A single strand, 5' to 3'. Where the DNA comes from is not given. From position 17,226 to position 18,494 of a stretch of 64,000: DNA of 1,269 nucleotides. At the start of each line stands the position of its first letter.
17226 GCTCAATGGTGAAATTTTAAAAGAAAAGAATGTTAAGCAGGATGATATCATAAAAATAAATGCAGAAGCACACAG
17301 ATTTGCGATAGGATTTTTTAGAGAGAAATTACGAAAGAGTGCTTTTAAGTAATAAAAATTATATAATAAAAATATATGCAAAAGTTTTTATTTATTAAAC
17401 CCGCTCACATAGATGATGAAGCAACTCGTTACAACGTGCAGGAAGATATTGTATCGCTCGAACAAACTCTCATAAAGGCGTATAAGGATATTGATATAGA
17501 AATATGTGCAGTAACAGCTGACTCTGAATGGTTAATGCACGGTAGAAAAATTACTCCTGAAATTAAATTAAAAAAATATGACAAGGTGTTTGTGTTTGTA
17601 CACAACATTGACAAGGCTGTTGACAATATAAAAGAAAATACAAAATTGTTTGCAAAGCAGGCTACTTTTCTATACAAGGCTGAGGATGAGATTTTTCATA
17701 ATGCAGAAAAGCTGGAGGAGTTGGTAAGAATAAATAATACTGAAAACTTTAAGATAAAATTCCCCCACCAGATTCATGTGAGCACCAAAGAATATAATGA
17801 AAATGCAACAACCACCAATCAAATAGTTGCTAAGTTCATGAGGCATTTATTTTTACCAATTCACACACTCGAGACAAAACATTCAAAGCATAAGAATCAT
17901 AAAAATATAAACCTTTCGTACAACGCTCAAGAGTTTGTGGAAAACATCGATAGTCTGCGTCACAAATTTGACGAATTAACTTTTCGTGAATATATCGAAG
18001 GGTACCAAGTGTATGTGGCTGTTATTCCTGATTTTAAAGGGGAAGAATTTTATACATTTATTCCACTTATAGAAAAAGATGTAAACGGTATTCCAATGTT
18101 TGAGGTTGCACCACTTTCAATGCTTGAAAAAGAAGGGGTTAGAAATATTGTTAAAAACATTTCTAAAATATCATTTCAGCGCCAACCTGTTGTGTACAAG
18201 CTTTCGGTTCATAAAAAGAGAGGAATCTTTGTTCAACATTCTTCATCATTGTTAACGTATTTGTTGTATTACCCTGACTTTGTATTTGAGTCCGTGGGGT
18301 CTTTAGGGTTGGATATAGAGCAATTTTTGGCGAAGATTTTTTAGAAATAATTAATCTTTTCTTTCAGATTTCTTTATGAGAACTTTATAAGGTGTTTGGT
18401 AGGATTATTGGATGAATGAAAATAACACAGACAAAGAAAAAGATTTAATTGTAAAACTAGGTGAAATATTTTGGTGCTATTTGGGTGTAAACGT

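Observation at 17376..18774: Solitary MazF/PemK-like toxin genes (two paralogs) without adjacent antitoxin; one follows a degenerate ATP-grasp-like gene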

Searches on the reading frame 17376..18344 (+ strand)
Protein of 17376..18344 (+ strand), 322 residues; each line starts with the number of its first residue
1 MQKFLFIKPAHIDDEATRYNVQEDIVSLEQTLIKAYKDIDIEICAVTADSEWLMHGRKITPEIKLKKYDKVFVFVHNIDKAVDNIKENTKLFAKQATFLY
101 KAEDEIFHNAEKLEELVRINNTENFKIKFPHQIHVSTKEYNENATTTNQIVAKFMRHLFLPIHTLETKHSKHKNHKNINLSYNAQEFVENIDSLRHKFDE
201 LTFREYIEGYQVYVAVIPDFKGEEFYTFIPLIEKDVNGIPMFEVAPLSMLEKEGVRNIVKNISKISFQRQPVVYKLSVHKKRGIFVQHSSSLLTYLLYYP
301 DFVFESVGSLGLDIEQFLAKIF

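Call 4: search_protein_families(library=pfam, proteins=[window:17376-18344:+], max_evalue=1)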
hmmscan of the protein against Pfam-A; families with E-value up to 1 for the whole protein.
window:17376-18344:+ (322 aa): 0 families

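Call 8: search_protein_families(library=ncbifam, proteins=[window:17376-18344:+], max_evalue=1)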
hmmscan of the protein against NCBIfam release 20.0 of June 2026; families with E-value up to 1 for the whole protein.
window:17376-18344:+ (322 aa): 1 family
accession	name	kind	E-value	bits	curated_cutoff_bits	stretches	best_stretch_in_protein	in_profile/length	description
NF000908.1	PRK00089.1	equivalog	0.04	13.2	237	1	65-152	139-227/291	GTPase Era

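Call 9: search_protein_families(library=padloc, proteins=[window:17376-18344:+], max_evalue=1)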
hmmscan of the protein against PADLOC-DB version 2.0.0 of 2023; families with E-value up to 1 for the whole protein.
window:17376-18344:+ (322 aa): 1 family
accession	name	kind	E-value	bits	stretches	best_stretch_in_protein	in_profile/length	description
PDLC02352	AbiQ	-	0.014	13.7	1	86-126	101-141/160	AbiQ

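Call 64: find_homologous_proteins(query=window:17376-18344:+)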
Query window:17376-18344:+ (322 aa): 41 proteins with E <= 0.001 among 1053 candidates.
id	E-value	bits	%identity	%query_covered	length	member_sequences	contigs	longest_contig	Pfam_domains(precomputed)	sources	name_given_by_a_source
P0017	2.2e-208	709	100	100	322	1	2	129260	-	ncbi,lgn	-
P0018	1.0e-185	634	86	100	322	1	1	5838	-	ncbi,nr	ncbi:hypothetical protein H7X65_03360 [Candidatus Parcubacteria bacterium]|nr:hypothetical protein [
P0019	9.0e-185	631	86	100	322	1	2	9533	-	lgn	-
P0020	6.5e-184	628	87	100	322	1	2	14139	-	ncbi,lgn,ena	-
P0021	5.0e-181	619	85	100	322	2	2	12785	-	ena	-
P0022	7.8e-178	608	85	100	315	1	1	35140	-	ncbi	-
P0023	1.0e-177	608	84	100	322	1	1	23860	-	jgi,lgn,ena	-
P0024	2.1e-177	607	82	100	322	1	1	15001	-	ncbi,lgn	-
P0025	2.0e-174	597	80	100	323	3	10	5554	-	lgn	-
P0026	6.6e-174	595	84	100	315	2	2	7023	-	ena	-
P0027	3.6e-171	586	80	100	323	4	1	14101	-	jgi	jgi:hypothetical protein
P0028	3.7e-171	586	81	100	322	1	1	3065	-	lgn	-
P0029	1.9e-170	584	80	100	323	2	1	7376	-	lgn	-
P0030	3.7e-168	577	79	100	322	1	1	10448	-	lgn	-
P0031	2.8e-167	574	77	100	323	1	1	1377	-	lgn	-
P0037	4.7e-161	553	76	100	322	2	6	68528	-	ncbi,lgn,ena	-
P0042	3.1e-157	541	74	100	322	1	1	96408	-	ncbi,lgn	-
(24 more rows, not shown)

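Call 65: search_solved_structures(query=window:17376-18344:+, max_evalue=10)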
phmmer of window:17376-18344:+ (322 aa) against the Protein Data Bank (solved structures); distinct sequences matched with E-value up to 10: 2.
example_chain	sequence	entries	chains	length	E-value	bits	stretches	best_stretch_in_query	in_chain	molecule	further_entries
9m1j_E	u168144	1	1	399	0.72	12.4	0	116-180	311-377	Tubulin-specific chaperone E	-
9m1k_E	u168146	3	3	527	1.4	11.4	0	116-180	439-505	Tubulin-specific chaperone E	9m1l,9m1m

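Call 73: predict_structure(alignment_id=A6)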
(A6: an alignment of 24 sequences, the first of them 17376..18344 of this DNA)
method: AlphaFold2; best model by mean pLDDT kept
length: 322 residues; sequences in the alignment: 24
mean_pLDDT: 84.9   pTM: 0.80
mean pLDDT of the five models: 84.9, 81.9, 78.6, 77.9, 75.7
residues with pLDDT >= 90: 114; 70-90: 182; 50-70: 17; < 50: 9
segments of 3 or more residues with pLDDT < 50: 169-175
pLDDT, mean of each block of 10 residues (from residue 1): 92 77 88 90 91 91 92 85 91 89 59 85 89 85 88 77 63 53 83 80 84 94 93 83 91 95 90 92 89 82 86 88 86
secondary structure, 60 per line:
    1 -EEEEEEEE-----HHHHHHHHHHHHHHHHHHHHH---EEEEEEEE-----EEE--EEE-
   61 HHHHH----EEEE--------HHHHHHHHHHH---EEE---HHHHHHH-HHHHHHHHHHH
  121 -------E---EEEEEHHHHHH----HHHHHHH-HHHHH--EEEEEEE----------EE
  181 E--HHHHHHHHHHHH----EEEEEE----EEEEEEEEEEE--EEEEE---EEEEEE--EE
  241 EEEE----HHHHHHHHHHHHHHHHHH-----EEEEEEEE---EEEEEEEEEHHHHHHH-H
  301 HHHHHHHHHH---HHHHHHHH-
elements in order: E2-9 H15-35 E39-46 E52-54 E57-59 H61-65 E70-73 H82-92 E96-98 H102-108 H110-120 E132-136 H137-142 H147-153 H155-159 E162-168 E179-181 H184-195 E200-205 E210-220 E223-227 E231-236 E239-244 H249-266 E272-279 E283-291 H292-298 H300-310 H314-321
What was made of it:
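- On D-alanine-D-alanine ligase (ATP-grasp), for the 322-aa neighbour: The AF2 model has pLDDT 84.9 (call 73).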

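Call 78: fold_search(model_id=the predicted structure, library=pdb)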
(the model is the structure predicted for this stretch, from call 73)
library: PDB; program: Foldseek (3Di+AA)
matches with E <= 10: 1410; with E <= 0.001: 675
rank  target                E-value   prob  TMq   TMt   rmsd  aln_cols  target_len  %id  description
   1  7u9k_A                8.8e-14  1.00  0.60  0.59   6.6       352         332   15  Staphylococcus aureus D-alanine-D-alanine ligase in complex with ATP, D-ala-D-ala, Mg2+ and K+ (released 2023-03-15)
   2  2i87_B                8.8e-14  1.00  0.61  0.58   6.7       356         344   15  Allosteric inhibition of Staphylococcus aureus D-alanine:D-alanine ligase revealed by crystallographic studies (released 2006-10-03)
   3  2i80_A                1.4e-13  1.00  0.56  0.53   7.3       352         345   14  Allosteric inhibition of Staphylococcus aureus D-alanine:D-alanine ligase revealed by crystallographic studies (released 2006-09-26)
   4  3n8d_A                1.5e-13  1.00  0.60  0.59   7.0       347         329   15  Crystal structure of Staphylococcus aureus VRSA-9 D-Ala:D-Ala ligase (released 2010-10-13)
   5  1ehi_A                1.7e-13  1.00  0.52  0.48   8.9       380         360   13  D-ALANINE:D-LACTATE LIGASE (LMDDL2) OF VANCOMYCIN-RESISTANT LEUCONOSTOC MESENTEROIDES (released 2000-05-23)
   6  8fff                  2.6e-13  1.00  0.58  0.54   7.3       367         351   14  Crystal structure of Staphylococcus aureus D-alanine D-alanine ligase enzyme in complex with acetate (released 2024-05-08)
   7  6dgi_A                2.7e-13  1.00  0.61  0.59   6.2       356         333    8  The crystal structure of D-alanyl-alanine synthetase A from Vibrio cholerae O1 biovar eltor str. N16961 (released 2018-05-30)
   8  3n8d_B                3.1e-13  1.00  0.58  0.56   6.9       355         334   14  Crystal structure of Staphylococcus aureus VRSA-9 D-Ala:D-Ala ligase (released 2010-10-13)
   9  4fu0_A                3.3e-13  1.00  0.61  0.58   6.7       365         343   14  Crystal Structure of VanG D-Ala:D-Ser Ligase from Enterococcus faecalis (released 2012-09-19)
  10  7u9k_B                4.4e-13  1.00  0.61  0.59   7.1       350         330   14  Staphylococcus aureus D-alanine-D-alanine ligase in complex with ATP, D-ala-D-ala, Mg2+ and K+ (released 2023-03-15)
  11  4zqi_D                4.7e-13  1.00  0.59  0.64   5.9       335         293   10  Crystal structure of Apo D-alanine-D-alanine ligase(DDL) from Yersinia pestis (released 2016-01-13)
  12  1ehi_B                5.0e-13  1.00  0.49  0.47   8.8       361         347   13  D-ALANINE:D-LACTATE LIGASE (LMDDL2) OF VANCOMYCIN-RESISTANT LEUCONOSTOC MESENTEROIDES (released 2000-05-23)
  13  2i80_B                6.3e-13  1.00  0.53  0.50   7.8       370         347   14  Allosteric inhibition of Staphylococcus aureus D-alanine:D-alanine ligase revealed by crystallographic studies (released 2006-09-26)
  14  1e4e_A                7.6e-13  1.00  0.54  0.52   6.8       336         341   14  D-alanyl-D-lacate ligase (released 2001-06-28)
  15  3r23_A                1.2e-12  1.00  0.61  0.64   6.1       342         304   14  Crystal Structure of D-alanine--D-Alanine Ligase from Bacillus anthracis (released 2011-03-30)
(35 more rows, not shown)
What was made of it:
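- On D-alanine-D-alanine ligase (ATP-grasp), for the 322-aa neighbour: The top 50 Foldseek PDB hits are all Ddl/Van ligases, E~1e-13, TM~0.6 (call 78).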

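Call 96: find_encoding_contigs(protein=P0042, flank=2500, max_places=2)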
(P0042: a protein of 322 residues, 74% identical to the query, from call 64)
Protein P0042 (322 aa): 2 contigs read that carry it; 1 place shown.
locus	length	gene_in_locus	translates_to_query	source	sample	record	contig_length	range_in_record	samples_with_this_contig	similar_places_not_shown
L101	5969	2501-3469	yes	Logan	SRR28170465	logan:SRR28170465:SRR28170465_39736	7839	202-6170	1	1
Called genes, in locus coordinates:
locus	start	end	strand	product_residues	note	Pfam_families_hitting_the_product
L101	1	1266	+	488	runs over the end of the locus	?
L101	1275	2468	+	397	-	PF01541:GIY-YIG (faint), PF27096:UvrC_M, PF08459:UvrC_RNaseH_dom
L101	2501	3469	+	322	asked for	-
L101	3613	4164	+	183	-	PF01765:RRF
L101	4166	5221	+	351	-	PF02163:Peptidase_M50, PF00595:PDZ (weak), PF17820:PDZ_6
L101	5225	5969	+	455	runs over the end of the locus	PF00768:Peptidase_S11, PF13354:Beta-lactamase2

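Call 97: find_encoding_contigs(protein=P0037, flank=2500, max_places=2)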
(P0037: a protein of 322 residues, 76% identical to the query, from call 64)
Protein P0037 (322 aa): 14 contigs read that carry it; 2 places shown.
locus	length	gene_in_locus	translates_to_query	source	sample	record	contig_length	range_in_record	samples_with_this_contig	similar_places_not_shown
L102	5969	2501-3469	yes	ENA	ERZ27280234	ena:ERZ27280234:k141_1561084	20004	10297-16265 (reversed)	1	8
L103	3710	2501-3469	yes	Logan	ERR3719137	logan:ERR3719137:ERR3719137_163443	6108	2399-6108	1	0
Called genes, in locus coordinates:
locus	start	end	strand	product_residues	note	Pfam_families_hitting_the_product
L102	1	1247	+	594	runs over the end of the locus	PF03717:PBP_dimer (faint), PF00905:Transpeptidase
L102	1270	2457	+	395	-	PF01541:GIY-YIG (weak), PF27096:UvrC_M, PF02151:UVR (weak), PF08459:UvrC_RNaseH_dom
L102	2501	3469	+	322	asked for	-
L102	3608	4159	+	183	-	PF01765:RRF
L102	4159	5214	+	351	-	PF02163:Peptidase_M50, PF00595:PDZ (weak), PF17820:PDZ_6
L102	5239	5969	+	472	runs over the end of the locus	PF00768:Peptidase_S11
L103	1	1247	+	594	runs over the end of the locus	PF03717:PBP_dimer (faint), PF00905:Transpeptidase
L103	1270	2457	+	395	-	PF01541:GIY-YIG (weak), PF27096:UvrC_M, PF02151:UVR (weak), PF08459:UvrC_RNaseH_dom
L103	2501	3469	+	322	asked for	-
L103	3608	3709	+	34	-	?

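Call 114: search_solved_structures(query=A6, max_evalue=10, show_alignments=1)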
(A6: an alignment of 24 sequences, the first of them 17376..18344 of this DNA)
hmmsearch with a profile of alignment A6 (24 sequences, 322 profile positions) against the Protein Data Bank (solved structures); distinct sequences matched with E-value up to 10: 9.
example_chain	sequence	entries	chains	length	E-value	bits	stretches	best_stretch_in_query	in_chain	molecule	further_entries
4v7o_AH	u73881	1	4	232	0.58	12.6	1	30-70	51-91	Proteasome component Y13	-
3oeu_B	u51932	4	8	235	0.59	12.6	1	30-70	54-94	Proteasome component Y13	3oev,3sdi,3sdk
6ef1_C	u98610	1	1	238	0.61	12.6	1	30-70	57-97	Proteasome subunit alpha type-3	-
6fvw_c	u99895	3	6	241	0.62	12.5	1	30-70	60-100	Proteasome subunit alpha type-3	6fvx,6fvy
6ef2_C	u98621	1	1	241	0.62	12.5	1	30-70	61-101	Proteasome subunit alpha type-3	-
1g65_B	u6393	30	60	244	0.63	12.5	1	30-70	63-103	Proteasome component Y13 | 20S PROTEASOME | PRE9 isoform 1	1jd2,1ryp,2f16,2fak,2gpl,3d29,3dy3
6ef0_C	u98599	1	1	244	0.63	12.5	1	30-70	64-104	Proteasome subunit alpha type-3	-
1fnt_C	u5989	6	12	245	0.64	12.5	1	30-70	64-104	PROTEASOME COMPONENT Y13 | Proteasome subunit alpha type-3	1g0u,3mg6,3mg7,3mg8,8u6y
1z7q_C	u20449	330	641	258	0.69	12.4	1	30-70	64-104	Proteasome component Y13 | Proteasome subunit alpha type-3 | BJ4_G0021480.mRNA.1.CDS.1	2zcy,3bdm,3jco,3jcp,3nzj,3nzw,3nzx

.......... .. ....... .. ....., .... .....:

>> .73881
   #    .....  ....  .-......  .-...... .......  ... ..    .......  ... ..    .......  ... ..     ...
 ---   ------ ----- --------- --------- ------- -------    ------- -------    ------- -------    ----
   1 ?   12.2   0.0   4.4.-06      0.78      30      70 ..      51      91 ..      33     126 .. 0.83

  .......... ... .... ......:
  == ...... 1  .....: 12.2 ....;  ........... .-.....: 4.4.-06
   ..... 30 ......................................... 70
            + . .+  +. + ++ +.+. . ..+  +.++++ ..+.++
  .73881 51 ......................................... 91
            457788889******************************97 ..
